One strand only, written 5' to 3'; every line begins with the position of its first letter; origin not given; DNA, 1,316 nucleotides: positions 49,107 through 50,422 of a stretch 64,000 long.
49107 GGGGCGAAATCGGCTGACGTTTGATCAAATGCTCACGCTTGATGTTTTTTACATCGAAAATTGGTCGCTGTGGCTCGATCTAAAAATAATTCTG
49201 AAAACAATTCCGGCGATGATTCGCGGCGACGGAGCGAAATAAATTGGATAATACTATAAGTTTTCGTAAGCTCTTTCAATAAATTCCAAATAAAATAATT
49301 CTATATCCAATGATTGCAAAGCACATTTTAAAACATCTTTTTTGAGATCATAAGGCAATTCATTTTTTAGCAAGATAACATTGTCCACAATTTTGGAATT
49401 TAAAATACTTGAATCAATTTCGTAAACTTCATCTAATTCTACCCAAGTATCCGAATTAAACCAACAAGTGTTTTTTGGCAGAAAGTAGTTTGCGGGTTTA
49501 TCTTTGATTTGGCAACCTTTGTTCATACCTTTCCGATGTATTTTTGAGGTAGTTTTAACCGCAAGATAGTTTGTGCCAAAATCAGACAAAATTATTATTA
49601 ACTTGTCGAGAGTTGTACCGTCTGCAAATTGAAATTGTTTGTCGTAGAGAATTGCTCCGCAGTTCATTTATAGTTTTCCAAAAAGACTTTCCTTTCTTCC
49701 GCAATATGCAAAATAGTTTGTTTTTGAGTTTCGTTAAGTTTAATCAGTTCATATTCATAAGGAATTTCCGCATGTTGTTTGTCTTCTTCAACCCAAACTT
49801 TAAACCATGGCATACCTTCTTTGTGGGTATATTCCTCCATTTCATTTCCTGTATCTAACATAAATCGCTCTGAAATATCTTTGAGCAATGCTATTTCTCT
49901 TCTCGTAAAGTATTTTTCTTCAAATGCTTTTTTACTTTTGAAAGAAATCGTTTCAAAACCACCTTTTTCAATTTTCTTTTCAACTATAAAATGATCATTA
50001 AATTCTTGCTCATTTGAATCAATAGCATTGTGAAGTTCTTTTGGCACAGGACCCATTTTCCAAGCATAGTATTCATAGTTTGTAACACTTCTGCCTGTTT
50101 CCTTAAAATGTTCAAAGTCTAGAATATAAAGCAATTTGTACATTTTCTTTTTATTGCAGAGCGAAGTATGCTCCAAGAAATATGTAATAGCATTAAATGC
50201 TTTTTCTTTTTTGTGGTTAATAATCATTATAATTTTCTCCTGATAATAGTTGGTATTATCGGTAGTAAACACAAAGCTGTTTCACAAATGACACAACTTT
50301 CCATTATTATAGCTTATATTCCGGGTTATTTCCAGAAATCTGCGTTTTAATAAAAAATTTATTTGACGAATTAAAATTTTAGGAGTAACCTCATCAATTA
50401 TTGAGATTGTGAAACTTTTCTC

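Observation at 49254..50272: AT-rich islet with Panacea-domain (SocA-like) antitoxin translationally coupled to an unknown 137-aa protein: candidate novel toxin-antitoxin or defence pair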

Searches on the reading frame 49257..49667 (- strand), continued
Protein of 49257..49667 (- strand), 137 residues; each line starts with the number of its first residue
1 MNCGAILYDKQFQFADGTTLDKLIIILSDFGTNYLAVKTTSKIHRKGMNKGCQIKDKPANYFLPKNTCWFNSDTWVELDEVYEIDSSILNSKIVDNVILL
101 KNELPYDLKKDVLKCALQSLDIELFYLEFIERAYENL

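Call 41: find_encoding_contigs(protein=P0199, flank=4000, max_places=2)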
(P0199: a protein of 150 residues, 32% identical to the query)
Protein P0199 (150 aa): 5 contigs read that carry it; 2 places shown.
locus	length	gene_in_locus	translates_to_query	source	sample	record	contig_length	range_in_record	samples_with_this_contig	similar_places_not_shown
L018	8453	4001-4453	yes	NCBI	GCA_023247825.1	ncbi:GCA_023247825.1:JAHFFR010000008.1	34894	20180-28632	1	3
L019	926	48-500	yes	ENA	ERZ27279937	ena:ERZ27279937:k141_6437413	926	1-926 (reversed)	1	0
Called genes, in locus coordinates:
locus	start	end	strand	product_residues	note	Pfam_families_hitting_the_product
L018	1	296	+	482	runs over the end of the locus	PF00989:PAS, PF08448:PAS_4, PF13426:PAS_9, PF00989:PAS, PF08448:PAS_4 (weak), PF13426:PAS_9, PF00512:HisKA, PF02518:HATPase_c, +1 more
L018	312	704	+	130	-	PF00072:Response_reg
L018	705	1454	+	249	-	PF00303:Thymidylat_synt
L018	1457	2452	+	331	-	PF01210:NAD_Gly3P_dh_N, PF03807:F420_oxidored (weak), PF07479:NAD_Gly3P_dh_C, PF20618:GPD_NAD_C_bact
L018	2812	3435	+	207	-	PF01936:NYN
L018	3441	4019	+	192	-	PF13274:SocA_Panacea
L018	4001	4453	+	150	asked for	-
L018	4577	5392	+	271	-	-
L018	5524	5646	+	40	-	-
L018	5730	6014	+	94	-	-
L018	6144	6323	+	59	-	-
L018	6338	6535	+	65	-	PF13411:MerR_1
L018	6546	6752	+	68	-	-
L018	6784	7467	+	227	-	-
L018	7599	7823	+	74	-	PF01381:HTH_3 (weak), PF13443:HTH_26 (weak)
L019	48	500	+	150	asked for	-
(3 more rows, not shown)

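Call 42: find_encoding_contigs(protein=P0201, flank=4000, max_places=2)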
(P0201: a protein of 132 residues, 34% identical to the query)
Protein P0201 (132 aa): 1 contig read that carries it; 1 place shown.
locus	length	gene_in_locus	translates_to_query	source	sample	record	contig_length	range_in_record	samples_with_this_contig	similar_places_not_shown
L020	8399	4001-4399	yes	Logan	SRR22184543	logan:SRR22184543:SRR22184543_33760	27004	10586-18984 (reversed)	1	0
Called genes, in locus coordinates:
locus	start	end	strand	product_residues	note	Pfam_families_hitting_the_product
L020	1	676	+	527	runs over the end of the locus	PF13231:PMT_2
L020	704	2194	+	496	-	PF13472:Lipase_GDSL_2, PF13429:TPR_15 (faint), PF00515:TPR_1 (weak), PF07719:TPR_2 (weak), PF13432:TPR_16 (weak), PF07719:TPR_2 (weak), PF13414:TPR_11 (weak), PF14559:TPR_19 (weak), +9 more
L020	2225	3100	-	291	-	PF01078:Mg_chelatase, PF07728:AAA_5, PF13335:Mg_chelatase_C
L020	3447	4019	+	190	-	PF13274:SocA_Panacea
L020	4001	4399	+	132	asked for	-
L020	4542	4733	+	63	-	-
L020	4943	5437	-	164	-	-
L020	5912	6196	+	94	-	-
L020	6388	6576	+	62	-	-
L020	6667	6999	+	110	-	PF20619:DUF6804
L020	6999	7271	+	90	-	-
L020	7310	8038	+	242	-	PF09509:Hypoth_Ymh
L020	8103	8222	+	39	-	-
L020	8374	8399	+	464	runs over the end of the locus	PF13250:SNIPE, PF10544:T5orf172, PF13455:MUG113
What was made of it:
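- One is near Hypoth_Ymh and SNIPE/T5orf172 genes (L020, call 42).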

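Call 47: search_protein_families(library=pfam, alignment_id=A2, max_evalue=10)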
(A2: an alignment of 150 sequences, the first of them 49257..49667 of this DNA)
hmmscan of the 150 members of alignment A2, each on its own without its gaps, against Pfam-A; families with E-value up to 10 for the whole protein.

A. member 1, window:49257-49667:- (137 aa): 1 family
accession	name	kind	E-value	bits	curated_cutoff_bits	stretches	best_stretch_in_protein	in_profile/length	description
PF06594.17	HCBP_related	-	0.023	15.1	21.4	1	11-22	29-40/42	Haemolysin-type calcium binding protein related domain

B. families by the number of members that match (of 150 scanned): 53 families (the first 25 are shown)
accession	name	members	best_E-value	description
PF02304.21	Phage_B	2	0.15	Scaffold protein B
PF24738.1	DUF7689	1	0.00013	Domain of unknown function (DUF7689)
PF22787.1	Tag1_M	1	0.00035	Tag1 middle barrel-like domain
PF20406.3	SAM_KSR1_N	1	0.001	Kinase suppressor RAS 1 N-terminal helical hairpin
PF23297.2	ACP_SdgA_C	1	0.001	Highly reducing polyketide synthase sdgA, C-terminal ACP domain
PF08594.15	UPF0300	1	0.0046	Uncharacterised protein family (UPF0300)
PF24003.1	DUF7319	1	0.014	Domain of unknown function (DUF7319)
PF23411.1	Beta-prop_Vps41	1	0.015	Vps42 beta-propeller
PF14283.11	CD1107-like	1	0.02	Mobile element protein CD1107-like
PF06594.17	HCBP_related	1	0.023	Haemolysin-type calcium binding protein related domain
PF17189.10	Glyco_hydro_30C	1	0.028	Glycosyl hydrolase family 30 beta sandwich domain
PF01348.27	Intron_maturas2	1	0.029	Type II intron maturase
PF02933.23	CDC48_2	1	0.035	Cell division protein 48 (CDC48), domain 2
PF02452.23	PemK_toxin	1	0.038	PemK-like, MazF-like toxin of type II toxin-antitoxin system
PF00027.35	cNMP_binding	1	0.049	Cyclic nucleotide-binding domain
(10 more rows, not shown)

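Call 49: predict_structure(alignment_id=A2)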
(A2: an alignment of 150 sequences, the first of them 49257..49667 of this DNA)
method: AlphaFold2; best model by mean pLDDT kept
length: 137 residues; sequences in the alignment: 150
mean_pLDDT: 97.2   pTM: 0.90
mean pLDDT of the five models: 97.2, 97.2, 97.3, 97.2, 96.9
residues with pLDDT >= 90: 136; 70-90: 1; 50-70: 0; < 50: 0
segments of 3 or more residues with pLDDT < 50: none
pLDDT, mean of each block of 10 residues (from residue 1): 96 96 98 97 96 97 97 98 97 98 98 98 97 98
secondary structure, 60 per line:
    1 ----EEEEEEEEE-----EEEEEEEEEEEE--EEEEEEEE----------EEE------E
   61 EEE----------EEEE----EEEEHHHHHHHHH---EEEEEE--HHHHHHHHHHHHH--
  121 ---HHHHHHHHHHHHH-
elements in order: E5-13 E19-30 E33-40 E51-53 E60-63 E74-77 E82-85 H86-94 E98-103 H106-118 H124-136
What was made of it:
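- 49254..49667 (-): panT: a 137-aa toxin candidate with the MazF/Kid fold, from a sequence family that has no Pfam or NCBIfam model. AF2 model with pLDDT 97.2 and pTM 0.90 (call 49).
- On MazF/PemK toxin family (Pfam PF02452): The model has pLDDT 97.2 (call 49).
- The toxin model has pLDDT 97.2 (call 49).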

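Call 51: fold_search(model_id=the predicted structure, library=pdb)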
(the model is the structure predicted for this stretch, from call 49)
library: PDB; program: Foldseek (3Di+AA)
matches with E <= 10: 524; with E <= 0.001: 7
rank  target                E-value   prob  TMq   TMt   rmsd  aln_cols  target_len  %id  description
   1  4mzp_A                3.6e-04  1.00  0.56  0.66   4.2       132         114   15  MazF from S. aureus crystal form III, C2221, 2.7 A (released 2014-05-21)
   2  4of1_A                5.8e-04  1.00  0.56  0.65   3.8       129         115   16  crystal structure of toxin from staphylococcus aureus Mu50 (released 2015-01-14)
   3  4mzp_B                6.1e-04  1.00  0.56  0.65   4.2       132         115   15  MazF from S. aureus crystal form III, C2221, 2.7 A (released 2014-05-21)
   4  2mf2_MODEL_1_A        6.1e-04  1.00  0.55  0.56   5.1       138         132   14  Structural and biophysical characterization of the mRNA interferase SaMazF from Staphylococcus aureus. (released 2014-05-21)
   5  4mzp_C                6.1e-04  1.00  0.50  0.58   6.3       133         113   15  MazF from S. aureus crystal form III, C2221, 2.7 A (released 2014-05-21)
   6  7bxy                  6.9e-04  1.00  0.53  0.61   6.1       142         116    8  mRNA interferase from Bacillus cereus (released 2021-04-28)
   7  4hke_A                8.2e-04  1.00  0.57  0.64   4.3       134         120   13  Crystal Structure of MoxT of Bacillus anthracis (released 2013-11-13)
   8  9g7k_A                1.0e-03  1.00  0.57  0.64   4.0       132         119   15  Staphylococcus aureus MazF in complex with Nanobody 12 (released 2024-07-31)
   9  5hk3_A                1.3e-03  1.00  0.54  0.63   4.5       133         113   15  Crystal structure of M. tuberculosis MazF-mt3 T52D-F62D mutant in complex with DNA (released 2017-01-18)
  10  4mzp_E                1.3e-03  1.00  0.54  0.65   4.4       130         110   14  MazF from S. aureus crystal form III, C2221, 2.7 A (released 2014-05-21)
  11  1ne8                  1.4e-03  1.00  0.57  0.66   4.4       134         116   13  YDCE protein from Bacillus subtilis (released 2003-01-14)
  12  5hkc_A                1.6e-03  1.00  0.60  0.70   3.6       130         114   15  Crystal structure of M. tuberculosis MazF-mt3 T52D-F62D mutant in complex with 8-mer RNA (released 2017-01-18)
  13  5hkc_B                1.7e-03  1.00  0.56  0.66   4.4       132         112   13  Crystal structure of M. tuberculosis MazF-mt3 T52D-F62D mutant in complex with 8-mer RNA (released 2017-01-18)
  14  9g2a_B                1.7e-03  1.00  0.46  0.55   7.2       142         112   12  Staphylococcus aureus MazF in complex with nanobody 4 (released 2024-07-17)
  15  4mdx_A                1.9e-03  1.00  0.57  0.66   3.7       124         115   14  Crystal structure of Bacillus subtilis MazF in complex with RNA (released 2013-10-23)
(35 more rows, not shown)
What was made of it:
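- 49254..49667 (-): 48 of the 50 best Foldseek hits are MazF, MazF-type interferases or Kid; the other two are CptN and a K. pneumoniae toxin-antitoxin complex chain (call 51).
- On MazF/PemK toxin family (Pfam PF02452): 48 of the 50 best Foldseek hits are MazF or Kid chains (call 51).
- An independent Foldseek search found 48 MazF/Kid chains among its 50 best hits, with best E=3.6e-4 and TM-score on the target up to 0.73 (call 51).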

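Call 55: search_dna_similar(query=window:49257-49667:-, collection=plasmids, mode=protein, max_evalue=0.001, max_rows=20)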
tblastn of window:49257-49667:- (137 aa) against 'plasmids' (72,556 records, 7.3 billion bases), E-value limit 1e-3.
No match.

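Call 56: search_dna_similar(query=window:49257-49667:-, collection=phages, mode=protein, max_evalue=0.001, max_rows=20)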
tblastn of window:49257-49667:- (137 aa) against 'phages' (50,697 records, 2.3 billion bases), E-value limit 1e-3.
No match.

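Call 64: search_dna_similar(query=P0016, collection=plasmids, mode=protein, max_evalue=0.01, max_rows=20)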
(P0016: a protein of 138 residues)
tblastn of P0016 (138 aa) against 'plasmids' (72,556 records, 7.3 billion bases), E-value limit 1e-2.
No match.

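Call 65: search_dna_similar(query=P0016, collection=phages, mode=protein, max_evalue=0.01, max_rows=20)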
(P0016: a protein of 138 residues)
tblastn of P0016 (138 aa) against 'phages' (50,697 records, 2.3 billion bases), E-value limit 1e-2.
No match.
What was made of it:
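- No homologue was found in 50,697 phage records or 72,556 plasmid records (calls 55, 56, 64, 65).
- Tried and rejected: tblastn of two family members against plasmid and phage collections gave no match (calls 55, 56, 64, 65).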

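Call 66: find_related_loci(query=A1, collection=viral_contigs, flank=5000)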
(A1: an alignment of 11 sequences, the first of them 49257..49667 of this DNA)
Query A1 (137 aa) in viral_contigs; peptide patterns used: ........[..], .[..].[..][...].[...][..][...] (x = any residue, [..] = any of these).
62 stretches matched a pattern; 1 encode a relative of the query (tblastn E <= 1e-3); 1 distinct loci.
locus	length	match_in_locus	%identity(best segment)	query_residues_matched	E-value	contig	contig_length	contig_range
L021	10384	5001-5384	34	4-131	2e-19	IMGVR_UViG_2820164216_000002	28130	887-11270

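Call 81: search_protein_families(library=pfam, proteins=[L007:3-593:+, L010:3444-4001:+, L012:3441-4001:+, L013:3434-3997:+, L014:3426-4001:+, L021:4420-4992:+], max_evalue=0.001)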
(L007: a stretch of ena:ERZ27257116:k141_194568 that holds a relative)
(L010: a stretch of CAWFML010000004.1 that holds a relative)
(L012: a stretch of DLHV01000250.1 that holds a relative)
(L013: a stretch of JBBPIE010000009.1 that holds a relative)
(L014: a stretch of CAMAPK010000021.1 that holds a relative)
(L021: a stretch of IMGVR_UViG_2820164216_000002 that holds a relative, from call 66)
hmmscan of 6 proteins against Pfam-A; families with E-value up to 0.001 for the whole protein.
L007:3-593:+ (197 aa): 1 family
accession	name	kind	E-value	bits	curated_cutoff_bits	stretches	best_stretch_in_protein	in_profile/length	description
PF13274.11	SocA_Panacea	-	1.4e-19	71.5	25.7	1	37-152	2-113/113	Antitoxin SocA-like, Panacea domain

L010:3444-4001:+ (186 aa): 1 family
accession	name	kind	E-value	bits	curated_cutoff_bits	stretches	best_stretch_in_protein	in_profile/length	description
PF13274.11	SocA_Panacea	-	8.3e-19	69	25.7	1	29-141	1-113/113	Antitoxin SocA-like, Panacea domain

L012:3441-4001:+ (187 aa): 1 family
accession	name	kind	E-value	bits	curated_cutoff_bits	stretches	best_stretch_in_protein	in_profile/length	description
PF13274.11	SocA_Panacea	-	1.9e-16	61.4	25.7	1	29-141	1-112/113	Antitoxin SocA-like, Panacea domain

L013:3434-3997:+ (188 aa): 1 family
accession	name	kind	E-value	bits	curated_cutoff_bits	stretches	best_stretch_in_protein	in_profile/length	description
PF13274.11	SocA_Panacea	-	1e-18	68.7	25.7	1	31-144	3-113/113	Antitoxin SocA-like, Panacea domain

L014:3426-4001:+ (192 aa): 1 family
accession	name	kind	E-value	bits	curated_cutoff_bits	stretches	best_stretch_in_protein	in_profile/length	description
PF13274.11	SocA_Panacea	-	2.5e-16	61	25.7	1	29-146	1-113/113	Antitoxin SocA-like, Panacea domain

L021:4420-4992:+ (191 aa): 1 family
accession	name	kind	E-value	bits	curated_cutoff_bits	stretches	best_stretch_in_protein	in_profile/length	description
PF13274.11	SocA_Panacea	-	4e-17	63.6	25.7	1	30-145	2-112/113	Antitoxin SocA-like, Panacea domain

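Call 83: list_cluster_members(proteins=[P0016, P0020, P0022, P0032, P0031, P0041, P0061, P0075, P0091, P0084])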
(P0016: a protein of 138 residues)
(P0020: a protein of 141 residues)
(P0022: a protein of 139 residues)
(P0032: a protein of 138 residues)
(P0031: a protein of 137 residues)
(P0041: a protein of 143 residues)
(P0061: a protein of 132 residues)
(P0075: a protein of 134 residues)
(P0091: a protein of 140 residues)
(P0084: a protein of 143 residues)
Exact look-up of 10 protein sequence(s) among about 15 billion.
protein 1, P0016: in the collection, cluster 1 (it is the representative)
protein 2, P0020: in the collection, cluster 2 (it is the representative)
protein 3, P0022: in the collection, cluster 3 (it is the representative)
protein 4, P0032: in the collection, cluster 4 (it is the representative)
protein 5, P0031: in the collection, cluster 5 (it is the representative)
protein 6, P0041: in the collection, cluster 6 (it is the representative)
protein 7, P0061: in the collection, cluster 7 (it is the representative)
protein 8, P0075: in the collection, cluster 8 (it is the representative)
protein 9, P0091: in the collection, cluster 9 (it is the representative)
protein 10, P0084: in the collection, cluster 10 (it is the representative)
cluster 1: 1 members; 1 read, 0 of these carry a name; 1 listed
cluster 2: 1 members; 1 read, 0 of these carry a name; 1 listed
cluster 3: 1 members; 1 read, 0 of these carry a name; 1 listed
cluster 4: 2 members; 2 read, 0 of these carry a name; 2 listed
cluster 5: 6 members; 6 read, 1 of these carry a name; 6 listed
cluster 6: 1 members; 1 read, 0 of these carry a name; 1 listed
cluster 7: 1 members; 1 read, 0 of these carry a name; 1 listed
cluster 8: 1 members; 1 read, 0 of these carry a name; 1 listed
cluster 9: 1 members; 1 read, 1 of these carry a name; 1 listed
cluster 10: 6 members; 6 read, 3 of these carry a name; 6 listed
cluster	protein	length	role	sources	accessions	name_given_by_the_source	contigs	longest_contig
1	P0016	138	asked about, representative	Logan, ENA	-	-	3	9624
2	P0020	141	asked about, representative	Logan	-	-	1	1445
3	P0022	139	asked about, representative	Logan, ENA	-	-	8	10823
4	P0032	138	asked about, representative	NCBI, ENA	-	-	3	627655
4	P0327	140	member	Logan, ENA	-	-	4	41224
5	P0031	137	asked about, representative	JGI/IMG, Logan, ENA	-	-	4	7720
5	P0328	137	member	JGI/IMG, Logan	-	hypothetical protein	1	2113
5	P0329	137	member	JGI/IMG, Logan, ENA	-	-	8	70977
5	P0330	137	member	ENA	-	-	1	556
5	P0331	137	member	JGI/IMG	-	-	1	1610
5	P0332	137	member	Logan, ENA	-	-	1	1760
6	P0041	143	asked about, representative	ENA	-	-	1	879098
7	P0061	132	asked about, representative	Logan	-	-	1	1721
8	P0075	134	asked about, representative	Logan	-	-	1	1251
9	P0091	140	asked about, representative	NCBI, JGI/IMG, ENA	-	hypothetical protein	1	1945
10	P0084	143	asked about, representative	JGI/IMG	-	hypothetical protein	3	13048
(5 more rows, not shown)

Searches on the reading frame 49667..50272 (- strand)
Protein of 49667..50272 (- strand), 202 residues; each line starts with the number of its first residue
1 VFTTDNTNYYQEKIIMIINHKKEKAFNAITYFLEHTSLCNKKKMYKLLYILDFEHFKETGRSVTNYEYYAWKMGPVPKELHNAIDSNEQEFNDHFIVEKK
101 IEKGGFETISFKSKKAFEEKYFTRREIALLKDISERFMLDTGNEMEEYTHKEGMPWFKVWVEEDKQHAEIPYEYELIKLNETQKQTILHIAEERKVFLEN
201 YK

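Call 4: search_protein_families(library=pfam, proteins=[window:49667-50272:-], max_evalue=1)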
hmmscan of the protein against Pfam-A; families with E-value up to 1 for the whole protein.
window:49667-50272:- (202 aa): 1 family
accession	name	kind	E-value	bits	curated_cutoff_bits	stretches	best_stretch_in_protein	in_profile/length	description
PF13274.11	SocA_Panacea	-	1.2e-19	71.7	25.7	1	45-156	2-112/113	Antitoxin SocA-like, Panacea domain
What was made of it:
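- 49664..50227 (-): panA: a single-domain Panacea (DUF4065) antitoxin gene of 187 aa from the ATG at 50227. A GTG at 50272 would give 202 aa but is unlikely to be the start. Pfam PF13274 SocA_Panacea, E=1.2e-19, 71.7 bits against a cut-off of 25.7 (call 4). No N-terminal HTH, PAD1 or ZBD domain was detected (call 4).
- On Panacea / PanA antitoxin (Pfam PF13274, DUF4065): 71.7 bits against 25.7, E=1.2e-19, covering profile positions 2-112 of 113 (call 4).
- SocA carries the same Panacea domain (PF13274 is named after it; call 4).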

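Call 5: search_protein_families(library=padloc, proteins=[window:49667-50272:-], max_evalue=1)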
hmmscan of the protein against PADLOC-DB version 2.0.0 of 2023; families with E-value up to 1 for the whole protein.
window:49667-50272:- (202 aa): 0 families

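Call 6: search_protein_families(library=ncbifam, proteins=[window:49667-50272:-], max_evalue=1)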
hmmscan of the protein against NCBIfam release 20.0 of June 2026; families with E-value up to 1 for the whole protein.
window:49667-50272:- (202 aa): 1 family
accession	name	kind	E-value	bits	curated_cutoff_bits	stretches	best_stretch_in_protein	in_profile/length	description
NF047745.1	SocA_antitoxin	equivalog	6.5e-06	25.9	190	1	43-166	25-139/176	type VI toxin-antitoxin system SocA family antitoxin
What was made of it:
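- On SocAB type VI toxin-antitoxin system: NF047745 scored 25.9 bits against a cut-off of 190 (call 6).
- There is a weak NCBIfam SocA_antitoxin hit at E=6.5e-6 (call 6). The SocA equivalog score is 25.9 bits against a cut-off of 190 (call 6), so this is not a SocA orthologue.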

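Call 7: search_protein_families(library=phrogs, proteins=[window:49667-50272:-], max_evalue=1)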
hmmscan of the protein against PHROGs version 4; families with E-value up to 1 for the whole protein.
window:49667-50272:- (202 aa): 2 families
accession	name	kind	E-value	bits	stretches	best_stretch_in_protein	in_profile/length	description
phrog_1281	-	unknown function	2.1e-18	67.7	1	18-190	3-160/195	-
phrog_10390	-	unknown function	7.6e-10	39.8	1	14-161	138-275/299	-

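Call 48: list_cluster_members(proteins=[P0001, window:49667-50227:-, P0104, P0185, P0193, P0199, P0057])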
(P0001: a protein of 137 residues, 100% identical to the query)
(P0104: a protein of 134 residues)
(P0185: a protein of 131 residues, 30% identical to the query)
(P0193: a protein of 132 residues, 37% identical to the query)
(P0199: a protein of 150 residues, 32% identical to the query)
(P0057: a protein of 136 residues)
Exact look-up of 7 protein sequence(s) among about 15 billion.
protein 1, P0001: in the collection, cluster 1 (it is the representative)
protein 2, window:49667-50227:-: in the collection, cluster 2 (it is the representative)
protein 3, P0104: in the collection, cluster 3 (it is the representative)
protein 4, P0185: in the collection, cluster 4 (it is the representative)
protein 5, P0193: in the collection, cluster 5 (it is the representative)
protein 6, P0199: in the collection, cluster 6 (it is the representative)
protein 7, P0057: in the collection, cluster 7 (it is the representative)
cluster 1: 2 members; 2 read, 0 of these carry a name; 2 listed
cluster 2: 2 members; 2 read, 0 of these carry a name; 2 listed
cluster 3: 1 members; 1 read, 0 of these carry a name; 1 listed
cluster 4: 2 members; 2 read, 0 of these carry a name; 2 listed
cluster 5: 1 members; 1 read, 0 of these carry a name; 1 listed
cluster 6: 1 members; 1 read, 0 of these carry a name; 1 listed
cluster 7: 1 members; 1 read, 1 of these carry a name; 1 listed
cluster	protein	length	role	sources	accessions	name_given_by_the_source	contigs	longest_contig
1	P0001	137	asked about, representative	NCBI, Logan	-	-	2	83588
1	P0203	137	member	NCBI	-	-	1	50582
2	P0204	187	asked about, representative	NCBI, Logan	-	-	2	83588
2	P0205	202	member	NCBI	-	-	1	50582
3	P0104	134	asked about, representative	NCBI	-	-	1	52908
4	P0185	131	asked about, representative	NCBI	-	-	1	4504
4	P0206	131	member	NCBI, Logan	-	-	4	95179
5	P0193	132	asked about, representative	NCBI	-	-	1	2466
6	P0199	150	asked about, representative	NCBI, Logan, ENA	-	-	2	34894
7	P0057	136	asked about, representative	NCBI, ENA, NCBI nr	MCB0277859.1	MAG: hypothetical protein KDD94_00045 [Calditrichaeota bacterium] | hypothetical protein [Calditrichota bacterium]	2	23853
